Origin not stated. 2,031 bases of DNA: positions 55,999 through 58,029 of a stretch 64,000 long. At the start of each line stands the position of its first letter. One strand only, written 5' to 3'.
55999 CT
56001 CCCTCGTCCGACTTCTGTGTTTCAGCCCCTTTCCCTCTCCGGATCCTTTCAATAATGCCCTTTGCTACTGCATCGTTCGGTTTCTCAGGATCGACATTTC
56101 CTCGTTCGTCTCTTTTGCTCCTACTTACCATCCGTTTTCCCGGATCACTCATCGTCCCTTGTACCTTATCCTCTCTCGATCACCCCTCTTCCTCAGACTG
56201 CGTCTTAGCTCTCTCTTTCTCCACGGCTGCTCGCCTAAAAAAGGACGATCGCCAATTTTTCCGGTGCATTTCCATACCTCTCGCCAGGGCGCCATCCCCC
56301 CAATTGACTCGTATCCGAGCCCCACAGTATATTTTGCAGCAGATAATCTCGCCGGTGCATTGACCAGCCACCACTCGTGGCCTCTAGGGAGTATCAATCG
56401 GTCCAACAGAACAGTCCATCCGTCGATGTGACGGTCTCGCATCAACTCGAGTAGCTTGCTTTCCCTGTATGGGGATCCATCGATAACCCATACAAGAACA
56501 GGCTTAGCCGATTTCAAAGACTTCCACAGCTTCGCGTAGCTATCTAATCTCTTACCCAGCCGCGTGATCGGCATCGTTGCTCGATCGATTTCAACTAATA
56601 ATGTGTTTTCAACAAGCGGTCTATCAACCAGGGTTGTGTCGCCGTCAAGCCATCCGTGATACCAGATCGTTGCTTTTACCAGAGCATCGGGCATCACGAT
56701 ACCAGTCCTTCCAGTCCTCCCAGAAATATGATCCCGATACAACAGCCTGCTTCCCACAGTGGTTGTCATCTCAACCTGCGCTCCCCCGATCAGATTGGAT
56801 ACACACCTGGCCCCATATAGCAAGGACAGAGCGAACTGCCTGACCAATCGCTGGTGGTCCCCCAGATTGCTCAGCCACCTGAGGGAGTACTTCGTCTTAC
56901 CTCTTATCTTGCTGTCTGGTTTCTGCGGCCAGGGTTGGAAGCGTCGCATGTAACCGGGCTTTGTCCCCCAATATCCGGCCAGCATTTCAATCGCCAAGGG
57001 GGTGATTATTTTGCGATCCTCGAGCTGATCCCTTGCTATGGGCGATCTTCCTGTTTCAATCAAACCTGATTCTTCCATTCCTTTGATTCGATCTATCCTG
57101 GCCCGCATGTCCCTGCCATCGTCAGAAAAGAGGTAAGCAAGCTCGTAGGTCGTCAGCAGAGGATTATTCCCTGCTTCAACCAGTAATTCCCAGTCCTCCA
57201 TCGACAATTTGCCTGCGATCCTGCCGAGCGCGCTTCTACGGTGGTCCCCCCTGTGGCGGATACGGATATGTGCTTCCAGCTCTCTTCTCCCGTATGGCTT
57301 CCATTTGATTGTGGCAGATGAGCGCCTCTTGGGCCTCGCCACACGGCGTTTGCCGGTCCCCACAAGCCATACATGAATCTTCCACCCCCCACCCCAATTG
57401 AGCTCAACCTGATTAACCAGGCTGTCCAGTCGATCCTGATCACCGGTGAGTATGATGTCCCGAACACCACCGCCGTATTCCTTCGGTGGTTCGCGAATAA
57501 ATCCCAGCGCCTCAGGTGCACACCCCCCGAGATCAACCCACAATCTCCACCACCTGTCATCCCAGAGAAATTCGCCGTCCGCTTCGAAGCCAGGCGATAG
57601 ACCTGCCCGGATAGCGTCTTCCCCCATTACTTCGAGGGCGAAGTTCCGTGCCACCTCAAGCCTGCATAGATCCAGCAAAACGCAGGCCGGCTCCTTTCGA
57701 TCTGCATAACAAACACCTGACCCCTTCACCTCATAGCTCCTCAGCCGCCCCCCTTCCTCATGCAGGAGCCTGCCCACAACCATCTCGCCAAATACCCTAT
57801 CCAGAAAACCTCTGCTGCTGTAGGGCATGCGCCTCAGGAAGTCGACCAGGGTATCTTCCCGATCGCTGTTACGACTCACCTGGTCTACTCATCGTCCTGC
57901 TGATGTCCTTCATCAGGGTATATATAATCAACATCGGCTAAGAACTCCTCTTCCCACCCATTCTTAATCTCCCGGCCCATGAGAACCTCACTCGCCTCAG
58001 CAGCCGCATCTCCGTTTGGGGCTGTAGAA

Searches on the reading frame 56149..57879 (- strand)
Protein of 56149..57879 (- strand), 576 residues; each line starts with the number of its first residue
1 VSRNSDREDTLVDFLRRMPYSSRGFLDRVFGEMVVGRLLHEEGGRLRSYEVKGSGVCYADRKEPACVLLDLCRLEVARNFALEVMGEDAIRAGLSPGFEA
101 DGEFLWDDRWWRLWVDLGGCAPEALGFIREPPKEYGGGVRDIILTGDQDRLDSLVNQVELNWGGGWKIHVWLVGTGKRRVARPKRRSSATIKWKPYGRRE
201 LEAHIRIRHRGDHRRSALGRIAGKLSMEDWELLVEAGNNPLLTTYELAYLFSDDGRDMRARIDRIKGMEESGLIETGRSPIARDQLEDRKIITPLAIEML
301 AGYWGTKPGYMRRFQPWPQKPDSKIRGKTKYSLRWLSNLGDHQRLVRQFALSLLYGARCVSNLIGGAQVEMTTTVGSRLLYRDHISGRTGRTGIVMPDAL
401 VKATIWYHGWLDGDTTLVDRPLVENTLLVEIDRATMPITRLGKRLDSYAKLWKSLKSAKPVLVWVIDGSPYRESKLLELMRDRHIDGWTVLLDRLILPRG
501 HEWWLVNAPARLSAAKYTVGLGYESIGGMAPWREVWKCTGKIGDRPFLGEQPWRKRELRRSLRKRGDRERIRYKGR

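Call 61: search_protein_families(library=pfam, proteins=[window:56149-57879:-], max_evalue=0.0001)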
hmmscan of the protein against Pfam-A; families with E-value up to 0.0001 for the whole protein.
window:56149-57879:- (576 aa): 1 family
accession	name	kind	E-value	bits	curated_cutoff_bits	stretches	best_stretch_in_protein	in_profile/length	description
PF13814.12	Replic_Relax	-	1.5e-06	28.9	25.3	1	241-456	9-180/191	Replication-relaxation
